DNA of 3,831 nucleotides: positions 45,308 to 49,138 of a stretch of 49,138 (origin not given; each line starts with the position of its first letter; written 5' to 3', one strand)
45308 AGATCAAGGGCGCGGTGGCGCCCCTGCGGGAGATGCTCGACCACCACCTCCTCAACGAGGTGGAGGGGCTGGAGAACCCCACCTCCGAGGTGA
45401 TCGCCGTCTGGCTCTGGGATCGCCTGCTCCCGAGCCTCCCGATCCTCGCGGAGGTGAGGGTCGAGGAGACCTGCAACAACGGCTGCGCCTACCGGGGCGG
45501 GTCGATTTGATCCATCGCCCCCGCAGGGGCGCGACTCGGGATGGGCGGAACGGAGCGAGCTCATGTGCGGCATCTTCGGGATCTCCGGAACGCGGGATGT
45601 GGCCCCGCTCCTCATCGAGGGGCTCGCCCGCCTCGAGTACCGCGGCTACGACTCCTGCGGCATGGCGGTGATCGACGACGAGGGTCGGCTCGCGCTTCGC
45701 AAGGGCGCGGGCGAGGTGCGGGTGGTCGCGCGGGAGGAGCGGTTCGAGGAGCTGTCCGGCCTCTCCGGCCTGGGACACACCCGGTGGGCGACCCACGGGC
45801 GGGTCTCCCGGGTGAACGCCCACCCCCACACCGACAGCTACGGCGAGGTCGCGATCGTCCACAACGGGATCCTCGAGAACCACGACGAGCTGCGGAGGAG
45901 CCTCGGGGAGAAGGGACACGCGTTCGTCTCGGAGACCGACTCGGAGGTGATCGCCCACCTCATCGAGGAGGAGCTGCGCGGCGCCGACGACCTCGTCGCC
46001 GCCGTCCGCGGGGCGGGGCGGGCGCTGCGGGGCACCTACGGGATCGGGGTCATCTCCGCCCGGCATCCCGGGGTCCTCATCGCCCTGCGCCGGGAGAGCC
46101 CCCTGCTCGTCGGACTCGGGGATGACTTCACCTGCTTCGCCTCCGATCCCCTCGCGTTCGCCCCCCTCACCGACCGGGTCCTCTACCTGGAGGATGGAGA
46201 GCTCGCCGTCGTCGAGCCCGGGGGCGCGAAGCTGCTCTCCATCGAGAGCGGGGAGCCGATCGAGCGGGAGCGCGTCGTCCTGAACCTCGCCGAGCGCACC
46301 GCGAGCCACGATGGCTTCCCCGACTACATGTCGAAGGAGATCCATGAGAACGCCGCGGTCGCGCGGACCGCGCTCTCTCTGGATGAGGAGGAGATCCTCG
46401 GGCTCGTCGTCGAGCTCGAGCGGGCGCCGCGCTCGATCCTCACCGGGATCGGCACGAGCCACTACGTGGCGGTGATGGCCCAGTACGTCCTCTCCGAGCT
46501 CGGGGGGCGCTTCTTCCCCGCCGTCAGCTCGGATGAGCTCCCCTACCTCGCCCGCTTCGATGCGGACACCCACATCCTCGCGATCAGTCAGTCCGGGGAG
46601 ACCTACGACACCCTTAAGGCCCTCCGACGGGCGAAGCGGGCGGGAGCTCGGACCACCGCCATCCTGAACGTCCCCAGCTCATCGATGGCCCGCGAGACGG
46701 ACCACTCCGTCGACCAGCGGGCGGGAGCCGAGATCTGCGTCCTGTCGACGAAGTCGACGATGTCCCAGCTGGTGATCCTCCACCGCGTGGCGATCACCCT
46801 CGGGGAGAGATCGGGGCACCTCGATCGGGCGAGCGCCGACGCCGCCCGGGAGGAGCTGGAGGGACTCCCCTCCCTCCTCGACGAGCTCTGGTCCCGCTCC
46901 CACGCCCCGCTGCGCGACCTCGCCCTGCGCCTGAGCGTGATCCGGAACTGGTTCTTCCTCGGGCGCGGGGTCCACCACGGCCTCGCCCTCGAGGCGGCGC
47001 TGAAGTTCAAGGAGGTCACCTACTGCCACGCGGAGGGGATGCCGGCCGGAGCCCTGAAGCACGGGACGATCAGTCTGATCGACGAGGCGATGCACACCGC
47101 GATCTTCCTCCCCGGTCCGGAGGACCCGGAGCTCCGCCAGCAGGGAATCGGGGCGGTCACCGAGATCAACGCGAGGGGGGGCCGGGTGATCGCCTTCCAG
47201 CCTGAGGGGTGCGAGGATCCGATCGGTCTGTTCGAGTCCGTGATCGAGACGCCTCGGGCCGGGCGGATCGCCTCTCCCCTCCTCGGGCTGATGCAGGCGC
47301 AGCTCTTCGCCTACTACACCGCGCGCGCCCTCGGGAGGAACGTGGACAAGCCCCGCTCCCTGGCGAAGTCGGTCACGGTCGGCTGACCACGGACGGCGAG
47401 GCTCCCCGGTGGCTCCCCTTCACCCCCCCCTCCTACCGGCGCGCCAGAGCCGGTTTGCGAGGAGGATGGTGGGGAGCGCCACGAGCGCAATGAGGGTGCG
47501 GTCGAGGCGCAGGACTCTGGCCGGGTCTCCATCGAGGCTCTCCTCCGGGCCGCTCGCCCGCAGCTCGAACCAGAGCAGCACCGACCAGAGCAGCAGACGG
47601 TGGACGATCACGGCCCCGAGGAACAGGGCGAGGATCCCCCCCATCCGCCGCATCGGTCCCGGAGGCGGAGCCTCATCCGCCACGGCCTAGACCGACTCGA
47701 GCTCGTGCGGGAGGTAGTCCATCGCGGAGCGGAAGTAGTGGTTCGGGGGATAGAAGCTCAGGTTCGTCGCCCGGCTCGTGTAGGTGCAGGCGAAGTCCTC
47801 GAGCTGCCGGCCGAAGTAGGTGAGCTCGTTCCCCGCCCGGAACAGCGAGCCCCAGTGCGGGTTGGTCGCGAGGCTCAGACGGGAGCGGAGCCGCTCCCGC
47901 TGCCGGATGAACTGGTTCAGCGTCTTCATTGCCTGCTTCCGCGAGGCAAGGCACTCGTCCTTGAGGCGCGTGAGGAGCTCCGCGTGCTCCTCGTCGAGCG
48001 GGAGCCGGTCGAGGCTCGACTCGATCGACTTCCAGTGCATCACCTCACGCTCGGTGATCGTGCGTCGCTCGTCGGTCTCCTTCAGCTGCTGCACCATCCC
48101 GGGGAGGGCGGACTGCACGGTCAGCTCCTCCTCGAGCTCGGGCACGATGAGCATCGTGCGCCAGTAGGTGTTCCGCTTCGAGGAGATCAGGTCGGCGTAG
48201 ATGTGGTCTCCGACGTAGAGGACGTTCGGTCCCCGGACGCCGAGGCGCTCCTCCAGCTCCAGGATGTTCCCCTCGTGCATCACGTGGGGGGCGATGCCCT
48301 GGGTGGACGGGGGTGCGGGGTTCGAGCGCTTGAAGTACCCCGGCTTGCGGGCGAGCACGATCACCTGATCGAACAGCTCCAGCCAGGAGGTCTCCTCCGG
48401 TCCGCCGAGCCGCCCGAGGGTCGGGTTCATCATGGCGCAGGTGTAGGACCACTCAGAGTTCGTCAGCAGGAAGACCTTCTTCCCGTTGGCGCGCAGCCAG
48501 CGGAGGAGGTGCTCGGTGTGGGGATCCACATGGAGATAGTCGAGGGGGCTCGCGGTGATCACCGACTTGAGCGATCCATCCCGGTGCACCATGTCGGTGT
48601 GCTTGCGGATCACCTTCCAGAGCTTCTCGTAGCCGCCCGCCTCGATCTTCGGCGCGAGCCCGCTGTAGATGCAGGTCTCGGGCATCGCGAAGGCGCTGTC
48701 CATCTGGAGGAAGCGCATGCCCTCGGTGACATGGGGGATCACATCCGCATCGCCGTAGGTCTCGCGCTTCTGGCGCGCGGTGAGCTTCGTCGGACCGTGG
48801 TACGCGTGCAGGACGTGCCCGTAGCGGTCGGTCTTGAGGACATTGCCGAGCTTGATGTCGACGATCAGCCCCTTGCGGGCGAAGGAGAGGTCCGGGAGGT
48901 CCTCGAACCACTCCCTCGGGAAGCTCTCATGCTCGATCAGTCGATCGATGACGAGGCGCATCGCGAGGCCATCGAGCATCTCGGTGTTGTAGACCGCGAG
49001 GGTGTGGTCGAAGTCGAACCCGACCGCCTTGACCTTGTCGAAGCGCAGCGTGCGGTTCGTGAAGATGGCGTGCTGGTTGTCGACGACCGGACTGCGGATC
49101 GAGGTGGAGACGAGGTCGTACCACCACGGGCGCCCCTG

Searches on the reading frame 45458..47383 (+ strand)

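Call 56: search_protein_families(library=pfam, max_evalue=0.0001, proteins=[window:45458-47383:+])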
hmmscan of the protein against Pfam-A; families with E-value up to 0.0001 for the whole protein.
window:45458-47383:+ (642 aa): 3 families
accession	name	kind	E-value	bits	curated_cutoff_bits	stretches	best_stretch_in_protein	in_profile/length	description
PF01380.27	SIS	-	1e-30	106.6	25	2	320-444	2-128/131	SIS domain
PF13522.11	GATase_6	-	3e-19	69.8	27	1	103-230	12-130/130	Glutamine amidotransferase domain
PF13537.11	GATase_7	-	4.2e-12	46.6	25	1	120-234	12-121/123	Glutamine amidotransferase domain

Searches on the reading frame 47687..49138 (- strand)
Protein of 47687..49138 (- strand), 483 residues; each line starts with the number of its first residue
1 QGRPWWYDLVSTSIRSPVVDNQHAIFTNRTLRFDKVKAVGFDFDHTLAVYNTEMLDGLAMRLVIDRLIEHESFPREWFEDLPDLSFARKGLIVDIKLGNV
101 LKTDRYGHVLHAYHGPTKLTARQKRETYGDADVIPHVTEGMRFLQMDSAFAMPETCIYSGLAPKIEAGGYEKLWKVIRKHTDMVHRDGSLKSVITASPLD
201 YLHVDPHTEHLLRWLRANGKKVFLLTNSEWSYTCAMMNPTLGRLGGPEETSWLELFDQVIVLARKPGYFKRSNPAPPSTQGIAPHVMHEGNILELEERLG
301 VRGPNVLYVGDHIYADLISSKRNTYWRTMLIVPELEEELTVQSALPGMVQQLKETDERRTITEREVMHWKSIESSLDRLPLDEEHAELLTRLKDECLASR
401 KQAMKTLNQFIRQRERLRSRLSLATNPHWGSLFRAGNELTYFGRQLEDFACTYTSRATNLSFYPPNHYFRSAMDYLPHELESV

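Call 56: search_protein_families(library=pfam, max_evalue=0.0001, proteins=[window:47687-49138:-])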
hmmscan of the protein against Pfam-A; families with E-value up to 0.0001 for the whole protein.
window:47687-49138:- (483 aa): 2 families
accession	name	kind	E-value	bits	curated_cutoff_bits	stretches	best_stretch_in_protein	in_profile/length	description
PF05761.20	5_nucleotid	-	1.1e-114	384.4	28.5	1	25-480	1-459/460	5' nucleotidase family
PF00702.32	Hydrolase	-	1.3e-07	32.6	26.4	1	37-319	2-186/191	haloacid dehalogenase-like hydrolase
